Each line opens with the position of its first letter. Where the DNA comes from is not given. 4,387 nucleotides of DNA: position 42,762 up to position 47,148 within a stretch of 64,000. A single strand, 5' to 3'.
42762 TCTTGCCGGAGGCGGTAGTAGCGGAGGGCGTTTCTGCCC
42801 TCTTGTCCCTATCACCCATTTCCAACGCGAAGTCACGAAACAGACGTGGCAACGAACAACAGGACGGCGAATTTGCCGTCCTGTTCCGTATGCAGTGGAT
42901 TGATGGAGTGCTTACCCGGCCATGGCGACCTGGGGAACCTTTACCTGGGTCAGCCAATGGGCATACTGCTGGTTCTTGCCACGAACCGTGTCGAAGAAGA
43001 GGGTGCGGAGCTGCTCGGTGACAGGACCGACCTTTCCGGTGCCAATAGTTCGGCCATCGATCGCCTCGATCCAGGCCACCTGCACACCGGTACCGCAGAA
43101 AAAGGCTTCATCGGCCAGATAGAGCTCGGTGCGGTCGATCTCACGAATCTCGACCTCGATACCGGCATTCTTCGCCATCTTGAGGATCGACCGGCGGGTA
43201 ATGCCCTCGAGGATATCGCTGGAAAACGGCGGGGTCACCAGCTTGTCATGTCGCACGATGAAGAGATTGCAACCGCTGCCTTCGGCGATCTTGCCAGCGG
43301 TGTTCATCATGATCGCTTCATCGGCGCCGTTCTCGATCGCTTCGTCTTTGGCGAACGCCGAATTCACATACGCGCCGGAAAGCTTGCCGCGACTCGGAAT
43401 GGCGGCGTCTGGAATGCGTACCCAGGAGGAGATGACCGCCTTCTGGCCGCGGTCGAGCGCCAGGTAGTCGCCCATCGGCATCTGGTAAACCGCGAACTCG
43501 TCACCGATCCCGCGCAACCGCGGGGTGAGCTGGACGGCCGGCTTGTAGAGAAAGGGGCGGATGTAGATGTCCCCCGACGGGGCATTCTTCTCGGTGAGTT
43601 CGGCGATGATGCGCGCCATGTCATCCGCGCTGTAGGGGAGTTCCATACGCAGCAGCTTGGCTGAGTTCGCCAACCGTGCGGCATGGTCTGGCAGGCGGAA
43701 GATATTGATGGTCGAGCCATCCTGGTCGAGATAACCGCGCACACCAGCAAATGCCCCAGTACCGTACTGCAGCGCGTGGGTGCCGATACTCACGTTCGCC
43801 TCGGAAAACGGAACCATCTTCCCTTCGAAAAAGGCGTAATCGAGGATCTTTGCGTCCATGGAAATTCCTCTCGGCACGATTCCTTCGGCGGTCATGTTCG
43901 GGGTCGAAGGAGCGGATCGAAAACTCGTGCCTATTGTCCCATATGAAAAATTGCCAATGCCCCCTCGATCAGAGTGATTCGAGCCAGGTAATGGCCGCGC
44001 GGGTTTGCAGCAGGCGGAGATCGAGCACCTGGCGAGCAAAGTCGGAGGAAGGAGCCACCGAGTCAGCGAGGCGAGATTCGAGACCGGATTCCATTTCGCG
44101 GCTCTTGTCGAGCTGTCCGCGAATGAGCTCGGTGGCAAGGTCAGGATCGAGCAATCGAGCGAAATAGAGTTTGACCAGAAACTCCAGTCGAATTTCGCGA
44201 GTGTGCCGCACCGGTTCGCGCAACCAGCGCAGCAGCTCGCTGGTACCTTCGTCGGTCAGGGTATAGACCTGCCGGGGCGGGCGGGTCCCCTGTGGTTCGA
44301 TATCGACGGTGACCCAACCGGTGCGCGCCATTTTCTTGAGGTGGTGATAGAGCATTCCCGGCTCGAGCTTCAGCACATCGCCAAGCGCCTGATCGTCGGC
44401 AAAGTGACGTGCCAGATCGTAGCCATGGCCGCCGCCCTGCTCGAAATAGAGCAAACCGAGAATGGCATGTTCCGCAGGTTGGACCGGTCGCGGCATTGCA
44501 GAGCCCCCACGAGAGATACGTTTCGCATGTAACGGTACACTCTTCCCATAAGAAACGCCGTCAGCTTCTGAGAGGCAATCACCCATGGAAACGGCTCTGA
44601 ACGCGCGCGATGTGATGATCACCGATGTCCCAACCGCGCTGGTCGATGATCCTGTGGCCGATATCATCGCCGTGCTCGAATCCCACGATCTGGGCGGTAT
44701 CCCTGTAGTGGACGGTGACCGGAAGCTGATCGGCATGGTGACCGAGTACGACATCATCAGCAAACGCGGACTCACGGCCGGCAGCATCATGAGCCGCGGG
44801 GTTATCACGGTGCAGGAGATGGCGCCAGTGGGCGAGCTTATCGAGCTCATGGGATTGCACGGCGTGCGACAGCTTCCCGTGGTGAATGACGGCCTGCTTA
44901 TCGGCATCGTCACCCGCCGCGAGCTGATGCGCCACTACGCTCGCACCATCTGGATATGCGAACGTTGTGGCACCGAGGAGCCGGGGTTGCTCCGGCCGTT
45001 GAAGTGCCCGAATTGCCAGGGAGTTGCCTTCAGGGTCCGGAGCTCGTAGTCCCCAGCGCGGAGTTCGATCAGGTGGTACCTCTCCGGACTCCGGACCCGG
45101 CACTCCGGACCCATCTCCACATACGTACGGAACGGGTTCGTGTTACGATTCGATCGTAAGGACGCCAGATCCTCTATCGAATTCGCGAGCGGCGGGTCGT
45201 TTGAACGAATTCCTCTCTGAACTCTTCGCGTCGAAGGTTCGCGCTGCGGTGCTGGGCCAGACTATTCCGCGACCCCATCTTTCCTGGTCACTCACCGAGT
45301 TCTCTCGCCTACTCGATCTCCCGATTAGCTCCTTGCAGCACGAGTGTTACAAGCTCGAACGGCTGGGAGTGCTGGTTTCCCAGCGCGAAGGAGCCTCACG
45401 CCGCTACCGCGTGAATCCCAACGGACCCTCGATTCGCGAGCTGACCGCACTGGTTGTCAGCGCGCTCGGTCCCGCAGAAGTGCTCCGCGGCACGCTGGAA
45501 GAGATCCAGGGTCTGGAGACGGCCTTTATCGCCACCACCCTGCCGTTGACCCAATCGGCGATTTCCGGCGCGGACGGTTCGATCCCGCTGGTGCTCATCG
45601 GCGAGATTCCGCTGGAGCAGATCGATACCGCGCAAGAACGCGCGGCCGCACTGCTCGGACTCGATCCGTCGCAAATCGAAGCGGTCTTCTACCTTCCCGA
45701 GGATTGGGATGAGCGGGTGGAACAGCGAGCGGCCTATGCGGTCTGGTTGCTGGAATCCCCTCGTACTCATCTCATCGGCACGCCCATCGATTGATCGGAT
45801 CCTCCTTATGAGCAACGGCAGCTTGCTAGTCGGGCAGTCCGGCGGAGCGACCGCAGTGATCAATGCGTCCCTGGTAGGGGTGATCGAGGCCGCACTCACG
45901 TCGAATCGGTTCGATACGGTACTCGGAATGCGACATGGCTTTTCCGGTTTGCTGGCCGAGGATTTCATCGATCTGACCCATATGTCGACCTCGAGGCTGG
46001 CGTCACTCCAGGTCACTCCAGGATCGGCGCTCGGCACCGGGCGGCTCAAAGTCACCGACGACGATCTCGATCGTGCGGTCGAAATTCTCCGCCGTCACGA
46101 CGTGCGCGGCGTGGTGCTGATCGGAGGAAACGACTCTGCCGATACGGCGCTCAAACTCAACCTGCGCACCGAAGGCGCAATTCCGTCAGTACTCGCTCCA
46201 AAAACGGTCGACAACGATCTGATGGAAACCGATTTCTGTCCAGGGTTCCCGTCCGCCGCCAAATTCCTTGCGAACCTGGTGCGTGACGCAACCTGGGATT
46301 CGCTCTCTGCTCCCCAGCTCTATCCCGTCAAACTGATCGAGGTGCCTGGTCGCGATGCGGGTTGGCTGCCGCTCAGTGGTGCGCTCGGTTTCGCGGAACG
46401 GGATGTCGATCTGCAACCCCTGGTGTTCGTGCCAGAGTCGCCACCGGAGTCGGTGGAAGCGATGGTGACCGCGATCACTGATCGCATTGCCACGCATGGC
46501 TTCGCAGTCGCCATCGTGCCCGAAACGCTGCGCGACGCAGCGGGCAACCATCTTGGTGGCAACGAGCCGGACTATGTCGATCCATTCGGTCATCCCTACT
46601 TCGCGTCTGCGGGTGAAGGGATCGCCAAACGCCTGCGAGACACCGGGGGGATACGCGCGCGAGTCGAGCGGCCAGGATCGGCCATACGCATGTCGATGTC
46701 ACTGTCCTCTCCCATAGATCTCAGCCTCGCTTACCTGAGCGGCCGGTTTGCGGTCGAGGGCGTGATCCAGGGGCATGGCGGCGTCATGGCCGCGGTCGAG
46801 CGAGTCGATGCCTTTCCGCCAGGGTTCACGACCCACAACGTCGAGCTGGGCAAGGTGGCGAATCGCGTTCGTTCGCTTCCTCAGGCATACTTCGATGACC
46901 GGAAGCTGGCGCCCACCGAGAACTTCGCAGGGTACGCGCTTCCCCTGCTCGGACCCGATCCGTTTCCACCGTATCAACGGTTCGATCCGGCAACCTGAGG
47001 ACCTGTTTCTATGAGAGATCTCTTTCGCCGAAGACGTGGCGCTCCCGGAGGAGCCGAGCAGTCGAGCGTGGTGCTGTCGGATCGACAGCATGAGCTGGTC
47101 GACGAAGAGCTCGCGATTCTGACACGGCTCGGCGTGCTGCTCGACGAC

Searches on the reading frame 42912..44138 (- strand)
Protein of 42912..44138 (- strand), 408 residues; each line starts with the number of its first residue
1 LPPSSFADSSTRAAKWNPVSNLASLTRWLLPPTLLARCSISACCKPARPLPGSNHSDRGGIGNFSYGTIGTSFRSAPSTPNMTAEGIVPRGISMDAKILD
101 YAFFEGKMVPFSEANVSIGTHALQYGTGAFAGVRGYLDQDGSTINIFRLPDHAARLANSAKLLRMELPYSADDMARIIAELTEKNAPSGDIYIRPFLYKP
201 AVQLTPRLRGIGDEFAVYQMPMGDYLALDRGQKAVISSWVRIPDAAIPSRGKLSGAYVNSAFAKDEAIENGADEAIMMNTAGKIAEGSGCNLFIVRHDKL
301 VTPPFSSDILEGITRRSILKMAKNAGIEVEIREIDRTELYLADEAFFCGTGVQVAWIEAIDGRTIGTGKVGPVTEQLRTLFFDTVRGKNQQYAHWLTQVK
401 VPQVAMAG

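Call 48: search_protein_families(library=pfam, proteins=[window:42912-44138:-], max_evalue=0.01)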
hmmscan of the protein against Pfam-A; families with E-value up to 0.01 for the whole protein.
window:42912-44138:- (408 aa): 1 family
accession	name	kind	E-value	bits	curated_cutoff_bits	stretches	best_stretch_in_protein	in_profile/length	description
PF01063.24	Aminotran_4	-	5e-48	164.3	28.5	1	145-358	12-221/223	Amino-transferase class IV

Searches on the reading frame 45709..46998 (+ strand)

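Call 48: search_protein_families(library=pfam, proteins=[window:45709-46998:+], max_evalue=0.01)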
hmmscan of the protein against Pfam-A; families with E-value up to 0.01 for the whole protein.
window:45709-46998:+ (429 aa): 1 family
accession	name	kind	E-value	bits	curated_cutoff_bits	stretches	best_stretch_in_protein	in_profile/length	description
PF00365.25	PFK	-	1.8e-41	142.8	30.9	1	40-350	3-275/277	Phosphofructokinase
